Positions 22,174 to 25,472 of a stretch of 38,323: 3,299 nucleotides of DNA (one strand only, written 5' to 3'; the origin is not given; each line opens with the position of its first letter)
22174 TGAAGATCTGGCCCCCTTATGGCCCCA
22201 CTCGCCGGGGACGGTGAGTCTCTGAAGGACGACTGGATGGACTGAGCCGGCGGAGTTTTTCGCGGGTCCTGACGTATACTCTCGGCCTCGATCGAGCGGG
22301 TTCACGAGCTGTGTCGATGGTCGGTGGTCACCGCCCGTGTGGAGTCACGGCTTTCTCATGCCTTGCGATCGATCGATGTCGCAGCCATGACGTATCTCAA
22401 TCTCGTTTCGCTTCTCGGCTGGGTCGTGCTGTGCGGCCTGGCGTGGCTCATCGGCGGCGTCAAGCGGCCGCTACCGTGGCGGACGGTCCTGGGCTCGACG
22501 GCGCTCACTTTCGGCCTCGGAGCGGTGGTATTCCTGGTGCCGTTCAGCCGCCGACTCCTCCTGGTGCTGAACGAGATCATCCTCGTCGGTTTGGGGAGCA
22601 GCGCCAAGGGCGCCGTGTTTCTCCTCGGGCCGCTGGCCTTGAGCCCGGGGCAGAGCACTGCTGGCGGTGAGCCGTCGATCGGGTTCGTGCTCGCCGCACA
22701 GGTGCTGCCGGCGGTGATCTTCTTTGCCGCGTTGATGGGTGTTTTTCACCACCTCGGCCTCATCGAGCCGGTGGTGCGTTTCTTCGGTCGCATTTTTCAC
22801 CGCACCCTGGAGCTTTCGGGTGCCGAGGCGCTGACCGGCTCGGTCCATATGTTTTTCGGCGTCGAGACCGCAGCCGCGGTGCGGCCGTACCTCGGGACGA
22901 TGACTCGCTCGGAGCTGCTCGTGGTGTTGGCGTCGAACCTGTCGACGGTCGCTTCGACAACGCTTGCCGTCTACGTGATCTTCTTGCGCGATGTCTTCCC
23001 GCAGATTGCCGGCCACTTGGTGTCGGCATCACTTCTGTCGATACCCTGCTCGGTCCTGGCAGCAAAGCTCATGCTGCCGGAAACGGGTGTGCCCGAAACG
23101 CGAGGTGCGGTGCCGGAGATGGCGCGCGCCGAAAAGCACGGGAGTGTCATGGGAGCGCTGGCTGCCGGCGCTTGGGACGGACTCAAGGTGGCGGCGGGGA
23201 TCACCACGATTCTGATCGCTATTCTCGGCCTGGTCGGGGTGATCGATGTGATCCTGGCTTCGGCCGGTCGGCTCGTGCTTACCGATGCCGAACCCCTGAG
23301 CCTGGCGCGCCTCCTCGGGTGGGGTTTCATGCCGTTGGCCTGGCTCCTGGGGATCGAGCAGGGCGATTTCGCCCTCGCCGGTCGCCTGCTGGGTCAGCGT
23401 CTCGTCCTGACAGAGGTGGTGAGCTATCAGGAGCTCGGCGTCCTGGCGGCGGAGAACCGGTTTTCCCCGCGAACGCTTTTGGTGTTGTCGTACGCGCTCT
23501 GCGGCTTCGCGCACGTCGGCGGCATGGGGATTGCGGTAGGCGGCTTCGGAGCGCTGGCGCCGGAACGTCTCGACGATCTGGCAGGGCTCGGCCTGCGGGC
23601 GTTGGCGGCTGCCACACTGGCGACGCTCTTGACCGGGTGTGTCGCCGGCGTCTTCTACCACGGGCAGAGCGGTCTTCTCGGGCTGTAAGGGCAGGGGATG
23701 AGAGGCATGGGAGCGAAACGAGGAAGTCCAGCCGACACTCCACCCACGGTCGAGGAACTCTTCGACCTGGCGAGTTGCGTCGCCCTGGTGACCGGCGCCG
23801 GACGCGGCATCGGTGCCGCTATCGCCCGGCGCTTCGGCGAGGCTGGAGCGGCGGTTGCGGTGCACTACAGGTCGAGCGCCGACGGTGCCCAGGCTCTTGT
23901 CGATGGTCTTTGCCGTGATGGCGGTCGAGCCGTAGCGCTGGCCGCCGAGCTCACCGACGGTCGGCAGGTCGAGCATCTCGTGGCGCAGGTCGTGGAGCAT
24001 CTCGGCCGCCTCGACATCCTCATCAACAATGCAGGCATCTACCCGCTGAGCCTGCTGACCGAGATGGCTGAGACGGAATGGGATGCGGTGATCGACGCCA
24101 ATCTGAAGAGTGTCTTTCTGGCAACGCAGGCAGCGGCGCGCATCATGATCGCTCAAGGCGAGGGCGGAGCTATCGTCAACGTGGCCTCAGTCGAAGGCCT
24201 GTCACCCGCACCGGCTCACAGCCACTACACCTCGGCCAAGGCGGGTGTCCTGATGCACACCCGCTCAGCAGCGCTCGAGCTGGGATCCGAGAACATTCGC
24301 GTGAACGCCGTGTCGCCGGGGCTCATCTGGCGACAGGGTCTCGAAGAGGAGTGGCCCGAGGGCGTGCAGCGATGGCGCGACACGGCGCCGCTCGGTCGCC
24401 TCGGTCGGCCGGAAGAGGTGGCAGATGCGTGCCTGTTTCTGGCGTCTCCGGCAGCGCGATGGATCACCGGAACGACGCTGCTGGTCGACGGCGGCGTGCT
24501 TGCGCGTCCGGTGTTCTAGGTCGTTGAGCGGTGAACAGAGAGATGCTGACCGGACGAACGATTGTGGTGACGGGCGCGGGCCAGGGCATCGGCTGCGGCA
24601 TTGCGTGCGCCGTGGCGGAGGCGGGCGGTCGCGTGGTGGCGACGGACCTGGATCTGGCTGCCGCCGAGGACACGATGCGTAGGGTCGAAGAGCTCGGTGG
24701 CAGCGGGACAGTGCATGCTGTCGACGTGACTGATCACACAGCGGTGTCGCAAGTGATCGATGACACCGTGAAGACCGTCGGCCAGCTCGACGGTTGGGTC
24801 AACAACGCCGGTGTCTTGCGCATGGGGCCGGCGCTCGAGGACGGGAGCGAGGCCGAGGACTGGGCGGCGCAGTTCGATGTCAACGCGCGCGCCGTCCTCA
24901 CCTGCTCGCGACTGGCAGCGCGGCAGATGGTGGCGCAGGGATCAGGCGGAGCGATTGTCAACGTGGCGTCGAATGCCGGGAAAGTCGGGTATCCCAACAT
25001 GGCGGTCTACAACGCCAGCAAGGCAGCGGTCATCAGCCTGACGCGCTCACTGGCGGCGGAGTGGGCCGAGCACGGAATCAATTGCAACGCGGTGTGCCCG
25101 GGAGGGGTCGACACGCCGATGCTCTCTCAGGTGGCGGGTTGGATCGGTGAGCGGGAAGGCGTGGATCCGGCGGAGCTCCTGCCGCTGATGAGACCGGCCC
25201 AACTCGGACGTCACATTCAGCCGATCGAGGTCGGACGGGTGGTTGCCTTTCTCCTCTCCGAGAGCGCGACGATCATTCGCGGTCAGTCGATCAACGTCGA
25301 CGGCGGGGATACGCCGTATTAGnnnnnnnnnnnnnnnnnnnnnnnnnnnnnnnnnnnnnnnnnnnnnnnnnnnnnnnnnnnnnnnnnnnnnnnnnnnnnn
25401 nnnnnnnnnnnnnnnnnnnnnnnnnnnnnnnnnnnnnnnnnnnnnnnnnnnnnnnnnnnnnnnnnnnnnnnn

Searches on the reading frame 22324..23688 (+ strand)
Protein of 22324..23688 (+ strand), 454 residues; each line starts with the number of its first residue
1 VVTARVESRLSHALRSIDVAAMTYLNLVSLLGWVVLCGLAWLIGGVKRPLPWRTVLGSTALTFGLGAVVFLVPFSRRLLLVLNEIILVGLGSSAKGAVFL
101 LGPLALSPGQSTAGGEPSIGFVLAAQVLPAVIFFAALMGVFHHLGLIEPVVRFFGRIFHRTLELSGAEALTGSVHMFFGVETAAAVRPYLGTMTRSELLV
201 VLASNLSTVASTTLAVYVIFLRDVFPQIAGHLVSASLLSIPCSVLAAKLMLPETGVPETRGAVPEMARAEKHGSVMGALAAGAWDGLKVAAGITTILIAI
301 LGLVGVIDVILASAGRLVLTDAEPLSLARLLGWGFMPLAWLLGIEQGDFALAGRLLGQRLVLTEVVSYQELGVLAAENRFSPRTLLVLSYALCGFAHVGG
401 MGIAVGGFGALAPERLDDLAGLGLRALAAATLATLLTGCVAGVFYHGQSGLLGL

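Call 7: search_protein_families(library=pfam, proteins=[window:22324-23688:+])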
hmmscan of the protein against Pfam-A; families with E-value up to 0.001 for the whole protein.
window:22324-23688:+ (454 aa): 3 families
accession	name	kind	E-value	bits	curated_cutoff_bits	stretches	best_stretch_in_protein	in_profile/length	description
PF07662.18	Nucleos_tra2_C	-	5.1e-62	209.8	32.3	1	231-442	1-213/213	Na+ dependent nucleoside transporter C-terminus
PF07670.19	Gate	-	2.4e-11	44.4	29.6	1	125-221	2-101/104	Nucleoside recognition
PF01773.25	Nucleos_tra2_N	-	7.3e-10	39.7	27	1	31-104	1-74/74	Na+ dependent nucleoside transporter N-terminus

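Call 17: find_related_loci(query=window:22324-23688:+, collection=genome_contigs, flank=6000)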
Query window:22324-23688:+ (454 aa) in genome_contigs; peptide patterns used: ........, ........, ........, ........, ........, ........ (x = any residue, [..] = any of these).
85 stretches matched a pattern; 10 encode a relative of the query (tblastn E <= 1e-3); 10 distinct loci.
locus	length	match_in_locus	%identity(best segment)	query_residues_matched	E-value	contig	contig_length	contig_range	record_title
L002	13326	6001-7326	79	15-454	0e+0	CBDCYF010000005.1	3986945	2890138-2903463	MAG: Candidatus Multivoradales bacterium isolate fa92297e-59d4-4d54-97ff-e4ae523241f8 genome assembly, contig: contig_5,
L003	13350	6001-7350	78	3-454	0e+0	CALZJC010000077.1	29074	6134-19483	MAG: Thermoanaerobaculia bacterium isolate FO_M_Acidobacteriota_08.1 genome assembly, contig: scaffold_4754, whole genom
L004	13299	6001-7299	77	22-454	0e+0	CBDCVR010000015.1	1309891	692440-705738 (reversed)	MAG: Candidatus Multivoradales bacterium isolate 0088ef25-fcbd-47ff-864f-d136ca1a03a8 genome assembly, contig: contig_15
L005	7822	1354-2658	73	19-454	0e+0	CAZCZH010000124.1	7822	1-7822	MAG TPA_asm: uncultured Gemmatimonadales bacterium isolate SRP214966_co2_143 genome assembly, contig: NODE_17375_length_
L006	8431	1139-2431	76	21-454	0e+0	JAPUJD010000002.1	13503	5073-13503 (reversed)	MAG: Acidobacteria bacterium isolate KW1-S11_156 KW1-S11_156_cg2, whole genome shotgun sequence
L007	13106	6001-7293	77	22-454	0e+0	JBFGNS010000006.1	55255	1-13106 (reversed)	MAG: Thermoanaerobaculia bacterium isolate Mix_sand03.2021.01.Z.37 k141_1032254_length_55255_cov_15.4144, whole genome s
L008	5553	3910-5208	73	22-454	0e+0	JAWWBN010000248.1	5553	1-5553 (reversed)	MAG: Thermoanaerobaculia bacterium isolate HN16.bin.12 k141_2018811_length_5553_cov_8.1722, whole genome shotgun sequenc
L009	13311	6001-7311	70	15-454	2e-172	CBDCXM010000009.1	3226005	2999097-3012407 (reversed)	MAG: Candidatus Multivoradales bacterium isolate 852031d1-50b3-41a2-8b2a-c611aff086b7 genome assembly, contig: contig_9,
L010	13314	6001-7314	72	13-454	0e+0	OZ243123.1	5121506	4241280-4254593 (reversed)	MAG: Candidatus Multivoradales bacterium isolate 37dedafc-40d8-43fe-ad9b-d79932a92f14 genome assembly, chromosome: 1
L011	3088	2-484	76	292-454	4e-57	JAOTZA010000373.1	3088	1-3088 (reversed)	MAG: Acidobacteriota bacterium isolate 21_Jan_SF_Bin62 21_Jan_SF_Bin62_scaffold_43757_c1, whole genome shotgun sequence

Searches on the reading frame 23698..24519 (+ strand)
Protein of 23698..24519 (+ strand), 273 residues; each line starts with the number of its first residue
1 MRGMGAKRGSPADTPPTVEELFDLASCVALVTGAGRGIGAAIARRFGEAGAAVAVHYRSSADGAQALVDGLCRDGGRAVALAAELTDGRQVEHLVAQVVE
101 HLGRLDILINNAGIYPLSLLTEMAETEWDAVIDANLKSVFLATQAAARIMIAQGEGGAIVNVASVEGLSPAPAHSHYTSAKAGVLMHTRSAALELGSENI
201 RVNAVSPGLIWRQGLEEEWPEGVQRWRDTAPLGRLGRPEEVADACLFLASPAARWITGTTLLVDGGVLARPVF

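Call 7: search_protein_families(library=pfam, proteins=[window:23698-24519:+])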
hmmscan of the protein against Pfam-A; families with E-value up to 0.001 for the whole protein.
window:23698-24519:+ (273 aa): 4 families
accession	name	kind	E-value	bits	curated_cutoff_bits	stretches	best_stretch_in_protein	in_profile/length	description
PF13561.12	adh_short_C2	-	1.2e-65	221.8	27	1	33-267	1-235/236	Enoyl-(Acyl carrier protein) reductase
PF00106.31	adh_short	-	2.6e-55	187.4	26.6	1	28-210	2-182/195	short chain dehydrogenase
PF08659.16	KR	-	3.8e-10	40.4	22.6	1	29-182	3-154/180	KR domain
PF23441.1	SDR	-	3.8e-06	26.9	27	1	24-268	5-256/258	SDR-like rossmann domain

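Call 9: find_encoding_contigs(protein=window:23698-24519:+, flank=10000, max_places=6)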
Protein window:23698-24519:+ (273 aa): no gene with exactly this product is on record in the collection.

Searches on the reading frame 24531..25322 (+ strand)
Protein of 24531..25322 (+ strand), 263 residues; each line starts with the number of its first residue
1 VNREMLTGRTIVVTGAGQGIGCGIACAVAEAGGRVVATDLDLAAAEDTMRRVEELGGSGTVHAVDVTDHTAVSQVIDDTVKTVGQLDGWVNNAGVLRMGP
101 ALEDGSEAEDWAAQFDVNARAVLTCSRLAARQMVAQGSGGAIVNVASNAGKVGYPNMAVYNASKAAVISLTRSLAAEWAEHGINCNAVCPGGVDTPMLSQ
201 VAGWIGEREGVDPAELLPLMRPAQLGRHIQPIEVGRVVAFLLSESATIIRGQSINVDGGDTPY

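Call 7: search_protein_families(library=pfam, proteins=[window:24531-25322:+])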
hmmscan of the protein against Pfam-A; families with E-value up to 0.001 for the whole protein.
window:24531-25322:+ (263 aa): 4 families
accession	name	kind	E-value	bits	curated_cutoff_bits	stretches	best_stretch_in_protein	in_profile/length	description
PF13561.12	adh_short_C2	-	1.3e-58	198.9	27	1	15-259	1-234/236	Enoyl-(Acyl carrier protein) reductase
PF00106.31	adh_short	-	5.4e-54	183.1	26.6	1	10-201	2-190/195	short chain dehydrogenase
PF08659.16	KR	-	1.8e-08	34.9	22.6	1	10-173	2-162/180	KR domain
PF01370.27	Epimerase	-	2.7e-05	24.2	20.9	1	11-191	1-176/240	NAD dependent epimerase/dehydratase family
